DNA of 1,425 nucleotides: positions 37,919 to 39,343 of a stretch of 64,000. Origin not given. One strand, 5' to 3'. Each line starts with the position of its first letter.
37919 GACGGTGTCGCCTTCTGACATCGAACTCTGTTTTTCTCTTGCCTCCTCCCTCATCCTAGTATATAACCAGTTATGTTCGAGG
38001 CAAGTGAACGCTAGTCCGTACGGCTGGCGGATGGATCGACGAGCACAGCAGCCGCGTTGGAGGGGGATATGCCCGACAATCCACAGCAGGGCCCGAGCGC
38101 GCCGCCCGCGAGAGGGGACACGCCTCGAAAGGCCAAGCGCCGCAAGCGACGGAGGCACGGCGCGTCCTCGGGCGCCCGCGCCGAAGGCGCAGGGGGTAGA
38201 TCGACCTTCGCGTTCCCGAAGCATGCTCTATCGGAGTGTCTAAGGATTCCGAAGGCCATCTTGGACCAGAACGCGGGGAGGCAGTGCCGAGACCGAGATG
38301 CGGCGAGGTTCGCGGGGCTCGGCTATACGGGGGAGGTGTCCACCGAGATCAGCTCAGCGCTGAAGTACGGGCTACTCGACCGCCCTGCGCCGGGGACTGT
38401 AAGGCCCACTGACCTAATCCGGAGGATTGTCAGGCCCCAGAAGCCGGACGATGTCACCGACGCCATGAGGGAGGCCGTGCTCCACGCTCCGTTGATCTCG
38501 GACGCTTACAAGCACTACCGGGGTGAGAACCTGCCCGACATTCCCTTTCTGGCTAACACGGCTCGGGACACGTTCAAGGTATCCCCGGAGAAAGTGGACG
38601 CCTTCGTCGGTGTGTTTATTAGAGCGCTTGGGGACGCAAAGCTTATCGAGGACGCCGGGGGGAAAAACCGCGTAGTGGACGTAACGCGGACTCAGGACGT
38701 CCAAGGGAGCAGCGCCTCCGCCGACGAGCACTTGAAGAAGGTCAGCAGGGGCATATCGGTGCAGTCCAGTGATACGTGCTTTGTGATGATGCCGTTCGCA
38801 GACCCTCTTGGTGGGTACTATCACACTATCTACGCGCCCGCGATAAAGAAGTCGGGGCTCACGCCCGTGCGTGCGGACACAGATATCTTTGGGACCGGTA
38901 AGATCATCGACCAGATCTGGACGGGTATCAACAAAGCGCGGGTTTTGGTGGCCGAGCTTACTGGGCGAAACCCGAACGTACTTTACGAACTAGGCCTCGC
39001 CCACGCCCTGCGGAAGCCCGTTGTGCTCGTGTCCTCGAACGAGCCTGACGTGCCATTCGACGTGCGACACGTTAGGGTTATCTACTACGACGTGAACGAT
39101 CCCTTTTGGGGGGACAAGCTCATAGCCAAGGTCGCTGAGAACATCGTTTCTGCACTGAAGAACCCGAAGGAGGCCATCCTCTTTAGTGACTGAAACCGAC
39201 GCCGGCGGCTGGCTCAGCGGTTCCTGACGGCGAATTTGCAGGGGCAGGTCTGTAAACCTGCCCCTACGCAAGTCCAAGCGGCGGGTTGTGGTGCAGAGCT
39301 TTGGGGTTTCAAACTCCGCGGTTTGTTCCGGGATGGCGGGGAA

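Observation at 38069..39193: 374-aa protein with NDT/SLOG-like C-terminal domain embedded among toxin-antitoxin modules: candidate nucleotide-targeting conflict/defense effector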

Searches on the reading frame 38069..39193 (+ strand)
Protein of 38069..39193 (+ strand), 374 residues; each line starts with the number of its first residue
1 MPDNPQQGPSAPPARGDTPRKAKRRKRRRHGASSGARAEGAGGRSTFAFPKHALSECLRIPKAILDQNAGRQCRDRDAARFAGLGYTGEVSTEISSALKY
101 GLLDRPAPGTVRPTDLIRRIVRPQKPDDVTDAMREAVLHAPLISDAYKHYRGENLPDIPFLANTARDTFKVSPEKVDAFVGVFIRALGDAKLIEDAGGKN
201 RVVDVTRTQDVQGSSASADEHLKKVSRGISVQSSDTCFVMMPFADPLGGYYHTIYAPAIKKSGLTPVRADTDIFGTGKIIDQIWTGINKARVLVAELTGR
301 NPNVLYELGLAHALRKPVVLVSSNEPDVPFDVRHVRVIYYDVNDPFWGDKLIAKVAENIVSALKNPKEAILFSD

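Call 3: search_protein_families(library=pfam, proteins=[window:38069-39193:+], max_evalue=1)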
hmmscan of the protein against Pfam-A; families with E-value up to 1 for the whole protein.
window:38069-39193:+ (374 aa): 1 family
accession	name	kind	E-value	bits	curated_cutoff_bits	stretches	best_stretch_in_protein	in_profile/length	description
PF05014.21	Nuc_deoxyrib_tr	-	0.00015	22.3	28.8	1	276-326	49-101/117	Nucleoside 2-deoxyribosyltransferase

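Call 4: search_protein_families(library=padloc, proteins=[window:38069-39193:+], max_evalue=1)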
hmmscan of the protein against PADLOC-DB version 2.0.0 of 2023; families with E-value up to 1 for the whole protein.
window:38069-39193:+ (374 aa): 1 family
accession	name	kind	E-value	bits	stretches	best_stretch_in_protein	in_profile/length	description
PDLC00733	Effector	-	3.3e-07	27.5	1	250-335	262-349/388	TIR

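Call 5: search_protein_families(library=ncbifam, proteins=[window:38069-39193:+], max_evalue=1)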
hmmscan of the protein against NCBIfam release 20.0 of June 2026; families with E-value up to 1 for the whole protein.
window:38069-39193:+ (374 aa): 0 families

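Call 6: find_homologous_proteins(query=window:38069-39193:+, max_evalue=0.001)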
Query window:38069-39193:+ (374 aa): 3128 proteins with E <= 0.001 among 8000 candidates; the best 120 are listed.
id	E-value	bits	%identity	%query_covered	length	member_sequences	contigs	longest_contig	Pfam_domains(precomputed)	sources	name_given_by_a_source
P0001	4.2e-249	844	100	100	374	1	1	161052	-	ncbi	-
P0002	8.0e-188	642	80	91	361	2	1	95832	-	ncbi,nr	ncbi:MAG: nucleoside 2-deoxyribosyltransferase [Acidobacteriia bacterium]|nr:nucleoside 2-deoxyribos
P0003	9.7e-188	642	80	91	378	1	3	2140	-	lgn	-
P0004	4.9e-175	600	77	87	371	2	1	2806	-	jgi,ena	-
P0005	5.6e-173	593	72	99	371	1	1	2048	-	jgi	jgi:hypothetical protein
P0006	7.1e-173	593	72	97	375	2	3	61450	PF05014.22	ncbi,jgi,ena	-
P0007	1.1e-171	589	71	100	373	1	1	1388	-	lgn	-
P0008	2.1e-171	588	76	89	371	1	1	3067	-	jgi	jgi:hypothetical protein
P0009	1.2e-170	585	67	100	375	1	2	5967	-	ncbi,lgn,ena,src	-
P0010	1.4e-170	585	74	94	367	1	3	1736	-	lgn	-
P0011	3.0e-170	584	72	95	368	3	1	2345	-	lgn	-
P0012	3.6e-170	584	74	91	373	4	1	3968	-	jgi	jgi:hypothetical protein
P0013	4.3e-170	584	74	89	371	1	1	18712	PF05014.22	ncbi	-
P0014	6.1e-170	583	75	88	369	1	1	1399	-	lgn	-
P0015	5.4e-169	580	74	90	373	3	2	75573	-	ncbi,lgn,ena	-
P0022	1.0e-167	576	72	95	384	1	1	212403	PF05014.22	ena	-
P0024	1.7e-167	575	70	97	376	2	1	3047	PF05014.22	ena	-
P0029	2.0e-164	565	68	98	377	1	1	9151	PF05014.22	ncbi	-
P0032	5.1e-164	564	72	88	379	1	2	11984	PF05014.22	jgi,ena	jgi:hypothetical protein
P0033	5.5e-164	563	69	97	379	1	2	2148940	-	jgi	jgi:hypothetical protein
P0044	5.7e-163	560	72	93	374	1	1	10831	PF05014.22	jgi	-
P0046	2.5e-162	558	67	99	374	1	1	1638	PF05014.22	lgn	-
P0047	1.5e-161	555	69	96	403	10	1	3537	PF05014.22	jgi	-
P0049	2.2e-161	555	67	99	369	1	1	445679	-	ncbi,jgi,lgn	jgi:hypothetical protein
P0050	2.2e-161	555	72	87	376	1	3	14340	PF05014.22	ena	-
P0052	4.8e-161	554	69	100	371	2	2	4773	PF05014.22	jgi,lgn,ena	-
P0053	2.7e-160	551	67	97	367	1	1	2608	PF05014.22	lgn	-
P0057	1.0e-159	549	66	97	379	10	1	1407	PF05014.22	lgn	-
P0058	1.3e-159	549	70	91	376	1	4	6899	PF05014.22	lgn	-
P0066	9.5e-159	546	68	90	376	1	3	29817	PF05014.22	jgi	jgi:hypothetical protein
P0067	9.5e-159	546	67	96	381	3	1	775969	PF05014.22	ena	-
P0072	1.8e-158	545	66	100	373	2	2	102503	PF05014.22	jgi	jgi:hypothetical protein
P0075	3.2e-158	544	71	88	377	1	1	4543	PF05014.22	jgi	jgi:hypothetical protein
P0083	2.0e-157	542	66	90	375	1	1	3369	PF05014.22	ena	-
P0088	1.6e-156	539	68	89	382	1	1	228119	-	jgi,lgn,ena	-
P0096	6.6e-156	537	69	95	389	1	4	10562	PF05014.22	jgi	jgi:hypothetical protein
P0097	9.2e-156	536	69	90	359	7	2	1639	PF05014.22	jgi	jgi:hypothetical protein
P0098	1.4e-155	536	67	89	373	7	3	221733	-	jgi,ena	jgi:hypothetical protein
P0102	2.9e-155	535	69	88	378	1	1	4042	PF05014.22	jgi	jgi:hypothetical protein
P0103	2.9e-155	535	66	98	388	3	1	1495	PF05014.22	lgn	-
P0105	4.3e-155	534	68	90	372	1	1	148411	-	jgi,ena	jgi:hypothetical protein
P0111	8.3e-155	533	69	87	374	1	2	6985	PF05014.22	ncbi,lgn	-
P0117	1.4e-154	532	68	88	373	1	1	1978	PF05014.22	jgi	jgi:hypothetical protein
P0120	1.8e-154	532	70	87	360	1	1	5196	PF05014.22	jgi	jgi:hypothetical protein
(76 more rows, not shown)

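Call 7: search_solved_structures(query=window:38069-39193:+, max_evalue=10, show_alignments=3)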
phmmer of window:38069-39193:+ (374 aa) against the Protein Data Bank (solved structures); distinct sequences matched with E-value up to 10: 4.
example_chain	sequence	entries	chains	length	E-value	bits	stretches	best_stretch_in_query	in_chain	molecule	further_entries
2klh_A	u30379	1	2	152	0.2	13.7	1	275-320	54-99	c-Myc-responsive protein Rcl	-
4fyh_A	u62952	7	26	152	0.33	13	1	278-320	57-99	Deoxyribonucleoside 5'-monophosphate N-glycosidase | 2'-deoxynucleoside 5'-phosphate N-hydrolase 1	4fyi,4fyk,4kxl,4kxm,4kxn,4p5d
2khz_A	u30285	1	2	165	0.38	12.8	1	279-320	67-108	c-Myc-responsive protein Rcl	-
7lgm_A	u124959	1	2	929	0.45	12.6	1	202-330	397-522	Cyanophycin synthase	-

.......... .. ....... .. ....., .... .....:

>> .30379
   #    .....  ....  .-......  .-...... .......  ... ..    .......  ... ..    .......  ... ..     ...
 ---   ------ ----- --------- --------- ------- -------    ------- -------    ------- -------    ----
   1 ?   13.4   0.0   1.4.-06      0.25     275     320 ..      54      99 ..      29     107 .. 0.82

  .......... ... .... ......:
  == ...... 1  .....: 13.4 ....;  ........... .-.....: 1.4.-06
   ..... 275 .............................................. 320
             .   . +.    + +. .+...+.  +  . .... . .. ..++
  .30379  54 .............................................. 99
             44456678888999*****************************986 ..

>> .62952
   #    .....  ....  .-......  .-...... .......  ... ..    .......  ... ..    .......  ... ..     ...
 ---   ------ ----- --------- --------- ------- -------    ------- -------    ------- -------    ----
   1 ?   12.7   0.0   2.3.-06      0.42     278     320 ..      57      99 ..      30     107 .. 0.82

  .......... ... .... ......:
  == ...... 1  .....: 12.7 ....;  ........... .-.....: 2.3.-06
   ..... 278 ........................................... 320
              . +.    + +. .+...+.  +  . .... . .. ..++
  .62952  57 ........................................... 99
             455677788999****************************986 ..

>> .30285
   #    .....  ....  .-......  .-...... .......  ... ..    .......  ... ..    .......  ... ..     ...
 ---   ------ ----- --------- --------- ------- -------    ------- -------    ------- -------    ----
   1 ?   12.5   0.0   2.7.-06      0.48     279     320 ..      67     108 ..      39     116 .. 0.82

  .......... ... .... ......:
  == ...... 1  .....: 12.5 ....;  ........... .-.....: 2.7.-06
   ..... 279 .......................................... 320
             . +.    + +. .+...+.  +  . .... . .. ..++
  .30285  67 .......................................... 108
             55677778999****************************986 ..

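Call 11: find_encoding_contigs(protein=P0001, flank=10000, max_places=3)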
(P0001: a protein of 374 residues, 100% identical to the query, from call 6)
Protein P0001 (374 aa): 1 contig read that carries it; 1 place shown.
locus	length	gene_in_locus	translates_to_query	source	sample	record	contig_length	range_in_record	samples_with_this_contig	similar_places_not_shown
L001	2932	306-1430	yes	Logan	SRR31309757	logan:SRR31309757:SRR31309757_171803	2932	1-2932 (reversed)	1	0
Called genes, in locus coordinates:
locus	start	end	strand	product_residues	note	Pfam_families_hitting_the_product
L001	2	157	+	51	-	?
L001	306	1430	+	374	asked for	-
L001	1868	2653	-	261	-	PF01936:NYN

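Call 12: find_encoding_contigs(protein=P0002, flank=8000, max_places=2)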
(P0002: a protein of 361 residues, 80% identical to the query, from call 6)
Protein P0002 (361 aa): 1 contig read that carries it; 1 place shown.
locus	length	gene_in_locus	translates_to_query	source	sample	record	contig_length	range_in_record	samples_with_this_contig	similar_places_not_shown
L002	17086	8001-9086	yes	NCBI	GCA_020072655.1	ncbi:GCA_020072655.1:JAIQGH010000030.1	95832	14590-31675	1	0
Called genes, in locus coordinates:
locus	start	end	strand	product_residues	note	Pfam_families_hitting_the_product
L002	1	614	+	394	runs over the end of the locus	PF00108:Thiolase_N, PF00109:ketoacyl-synt (faint), PF02803:Thiolase_C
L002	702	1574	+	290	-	PF02737:3HCDH_N, PF00725:3HCDH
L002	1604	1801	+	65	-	PF15919:HicB_lk_antitox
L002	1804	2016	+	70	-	PF07927:HicA_toxin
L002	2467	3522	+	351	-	PF00154:RecA_N, PF06745:ATPase (weak), PF08423:Rad51, PF27531:MT3502_N, PF21096:RecA_C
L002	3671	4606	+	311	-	PF00905:Transpeptidase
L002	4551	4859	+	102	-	PF00905:Transpeptidase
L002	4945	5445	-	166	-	PF00484:Pro_CA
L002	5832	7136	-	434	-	PF01053:Cys_Met_Meta_PP, PF06838:Met_gamma_lyase (weak)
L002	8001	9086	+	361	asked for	-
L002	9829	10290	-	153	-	-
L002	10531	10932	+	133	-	-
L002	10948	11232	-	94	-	PF09656:PGPGW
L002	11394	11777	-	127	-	PF01152:Bac_globin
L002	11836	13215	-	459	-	PF01120:Alpha_L_fucos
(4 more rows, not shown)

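Call 13: find_encoding_contigs(protein=P0033, flank=8000, max_places=2)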
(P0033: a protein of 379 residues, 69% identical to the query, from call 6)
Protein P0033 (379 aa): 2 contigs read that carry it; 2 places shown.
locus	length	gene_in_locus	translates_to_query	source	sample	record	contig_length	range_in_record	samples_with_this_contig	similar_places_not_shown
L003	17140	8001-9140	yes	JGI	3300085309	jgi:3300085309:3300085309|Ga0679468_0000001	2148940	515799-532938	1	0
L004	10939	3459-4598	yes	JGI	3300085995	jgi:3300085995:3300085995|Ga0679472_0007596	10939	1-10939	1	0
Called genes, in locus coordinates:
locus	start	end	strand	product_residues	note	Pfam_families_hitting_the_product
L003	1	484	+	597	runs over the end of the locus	PF00115:COX1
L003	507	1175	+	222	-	PF00510:COX3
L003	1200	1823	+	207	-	PF00510:COX3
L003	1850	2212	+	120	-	PF03626:COX4_pro (weak)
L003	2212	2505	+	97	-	-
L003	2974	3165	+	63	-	-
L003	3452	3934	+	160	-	-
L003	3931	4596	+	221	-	-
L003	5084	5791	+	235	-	PF18734:HEPN_AbiU2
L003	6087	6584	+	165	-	-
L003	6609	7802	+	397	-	PF04326:SLFN_AlbA_2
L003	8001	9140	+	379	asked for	-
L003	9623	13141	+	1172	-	PF00176:SNF2-rel_dom, PF00270:DEAD, PF04851:ResIII, PF00271:Helicase_C, PF13020:NOV_C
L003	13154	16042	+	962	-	PF06634:DUF1156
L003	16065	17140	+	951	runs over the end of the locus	PF04465:DUF499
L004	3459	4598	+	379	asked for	-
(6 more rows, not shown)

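Call 14: find_encoding_contigs(protein=P0049, flank=8000, max_places=2)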
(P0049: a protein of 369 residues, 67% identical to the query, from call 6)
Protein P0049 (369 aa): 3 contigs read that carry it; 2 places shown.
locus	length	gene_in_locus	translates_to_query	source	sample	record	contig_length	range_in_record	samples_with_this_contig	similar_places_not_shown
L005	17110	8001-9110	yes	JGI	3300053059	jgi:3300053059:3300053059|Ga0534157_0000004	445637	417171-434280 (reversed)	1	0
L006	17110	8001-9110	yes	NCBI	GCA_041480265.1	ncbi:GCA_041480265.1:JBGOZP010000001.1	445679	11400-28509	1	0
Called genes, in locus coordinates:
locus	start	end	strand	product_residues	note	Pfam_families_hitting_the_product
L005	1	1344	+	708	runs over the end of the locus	PF05649:Peptidase_M13_N, PF01431:Peptidase_M13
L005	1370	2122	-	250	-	PF00072:Response_reg, PF00486:Trans_reg_C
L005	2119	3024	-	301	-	PF00512:HisKA, PF02518:HATPase_c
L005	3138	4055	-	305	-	PF00487:FA_desaturase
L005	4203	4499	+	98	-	PF06348:DUF1059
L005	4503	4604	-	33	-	-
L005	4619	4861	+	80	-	-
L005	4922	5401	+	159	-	-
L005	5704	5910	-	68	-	-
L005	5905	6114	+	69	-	PF13744:HTH_37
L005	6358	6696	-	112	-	PF01541:GIY-YIG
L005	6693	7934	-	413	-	PF14072:DndB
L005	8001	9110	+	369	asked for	-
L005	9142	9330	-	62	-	PF00171:Aldedh (weak)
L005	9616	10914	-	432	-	PF00083:Sugar_tr, PF07690:MFS_1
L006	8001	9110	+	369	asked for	-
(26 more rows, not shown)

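Call 15: find_encoding_contigs(protein=P0067, flank=8000, max_places=2)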
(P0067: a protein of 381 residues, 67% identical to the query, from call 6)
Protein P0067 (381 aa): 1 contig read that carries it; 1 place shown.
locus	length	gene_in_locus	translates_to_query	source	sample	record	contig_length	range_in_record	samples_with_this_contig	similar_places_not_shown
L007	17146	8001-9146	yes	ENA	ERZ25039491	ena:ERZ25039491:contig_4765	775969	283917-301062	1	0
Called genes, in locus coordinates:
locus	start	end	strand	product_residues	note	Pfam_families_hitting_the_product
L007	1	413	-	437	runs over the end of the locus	PF00202:Aminotran_3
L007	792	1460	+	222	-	PF01325:Fe_dep_repress, PF12802:MarR_2 (weak), PF02742:Fe_dep_repr_C, PF04023:FeoA (weak)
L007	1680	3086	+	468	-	PF01566:Nramp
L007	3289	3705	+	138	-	PF00582:Usp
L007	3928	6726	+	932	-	PF00330:Aconitase, PF00694:Aconitase_C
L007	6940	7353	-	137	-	-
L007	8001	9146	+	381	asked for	PF05014:Nuc_deoxyrib_tr (faint)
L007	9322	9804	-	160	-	-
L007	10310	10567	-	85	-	-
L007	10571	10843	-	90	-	-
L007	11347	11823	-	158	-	PF11645:PDDEXK_5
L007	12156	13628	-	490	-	PF04966:OprB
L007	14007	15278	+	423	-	PF02844:GARS_N, PF01071:GARS_A, PF08442:ATP-grasp_2 (weak), PF08443:RimK (faint), PF02222:ATP-grasp (weak), PF02843:GARS_C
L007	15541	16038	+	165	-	PF00731:AIRC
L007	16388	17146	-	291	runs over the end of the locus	PF00483:NTP_transferase, PF12804:NTP_transf_3 (weak)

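Call 17: predict_structure(alignment_id=A1)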
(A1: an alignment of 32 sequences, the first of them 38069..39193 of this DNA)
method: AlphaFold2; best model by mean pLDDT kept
length: 374 residues; sequences in the alignment: 32
mean_pLDDT: 73.9   pTM: 0.47
mean pLDDT of the five models: 73.9, 72.5, 69.7, 69.5, 64.6
residues with pLDDT >= 90: 118; 70-90: 113; 50-70: 86; < 50: 57
segments of 3 or more residues with pLDDT < 50: 2-4, 6-8, 14-26, 28-45, 207-216, 332-334
pLDDT, mean of each block of 10 residues (from residue 1): 45 43 43 34 56 93 92 94 92 94 93 94 88 92 91 89 91 92 94 86 63 45 67 78 58 82 81 56 74 75 62 69 65 59 63 82 71 46
secondary structure, 60 per line:
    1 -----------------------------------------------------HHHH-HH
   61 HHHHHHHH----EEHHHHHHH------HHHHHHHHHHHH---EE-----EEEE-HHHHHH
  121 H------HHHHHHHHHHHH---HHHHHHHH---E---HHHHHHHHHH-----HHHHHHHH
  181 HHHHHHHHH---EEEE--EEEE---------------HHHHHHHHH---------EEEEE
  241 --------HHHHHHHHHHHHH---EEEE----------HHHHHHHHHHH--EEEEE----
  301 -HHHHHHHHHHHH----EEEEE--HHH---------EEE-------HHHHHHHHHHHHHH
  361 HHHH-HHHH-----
elements in order: H54-57 H59-68 H75-81 H88-99 E110-113 H115-121 H128-139 H143-150 H158-167 H173-189 E193-196 E199-202 H218-226 E236-240 H249-261 E265-268 H279-289 E292-296 H302-313 E318-322 E337-339 H347-364 H366-369

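Call 19: search_protein_representatives(alignment_id=A1)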
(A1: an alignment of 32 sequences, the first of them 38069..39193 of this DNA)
Query: 32 sequences, 374 profile positions. Proteins with E-value up to 0.001 (for the whole library): 26759; up to 1e-10: 11922; up to 1e-30: 674. The best 150 are listed.
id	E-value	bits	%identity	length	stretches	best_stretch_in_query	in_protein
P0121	3.2e-137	473.8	-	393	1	19-370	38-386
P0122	1.8e-123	428.5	-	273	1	102-370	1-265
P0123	2.7e-119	414.8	-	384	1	59-370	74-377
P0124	1.7e-107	376.0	-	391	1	7-291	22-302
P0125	1.8e-97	343.0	-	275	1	145-360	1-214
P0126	1.1e-96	340.4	-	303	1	102-335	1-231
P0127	2.5e-95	335.9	-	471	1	10-348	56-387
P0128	1.5e-89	316.9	-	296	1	1-247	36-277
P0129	9.0e-88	311.1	-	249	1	186-370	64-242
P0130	1.7e-84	300.3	-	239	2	26-173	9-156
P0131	1.5e-81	290.6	-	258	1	187-370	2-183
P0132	2.5e-81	289.9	-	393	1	21-369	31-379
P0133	2.0e-76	273.7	-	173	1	206-370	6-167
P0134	1.7e-73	264.1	-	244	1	187-370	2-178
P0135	8.7e-70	251.9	-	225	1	21-208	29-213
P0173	1.1e-49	185.8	-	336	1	220-371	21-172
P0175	9.8e-49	182.6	-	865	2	232-342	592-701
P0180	6.4e-46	173.4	-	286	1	232-370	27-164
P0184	1.3e-45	172.3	-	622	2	236-340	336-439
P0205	1.7e-43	165.4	-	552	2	235-340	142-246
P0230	6.5e-42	160.2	-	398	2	233-341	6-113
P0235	1.4e-41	159.1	-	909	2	230-364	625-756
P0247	3.5e-41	157.8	-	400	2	226-340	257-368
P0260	9.2e-41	156.4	-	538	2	236-348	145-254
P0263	1.5e-40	155.6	-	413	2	233-338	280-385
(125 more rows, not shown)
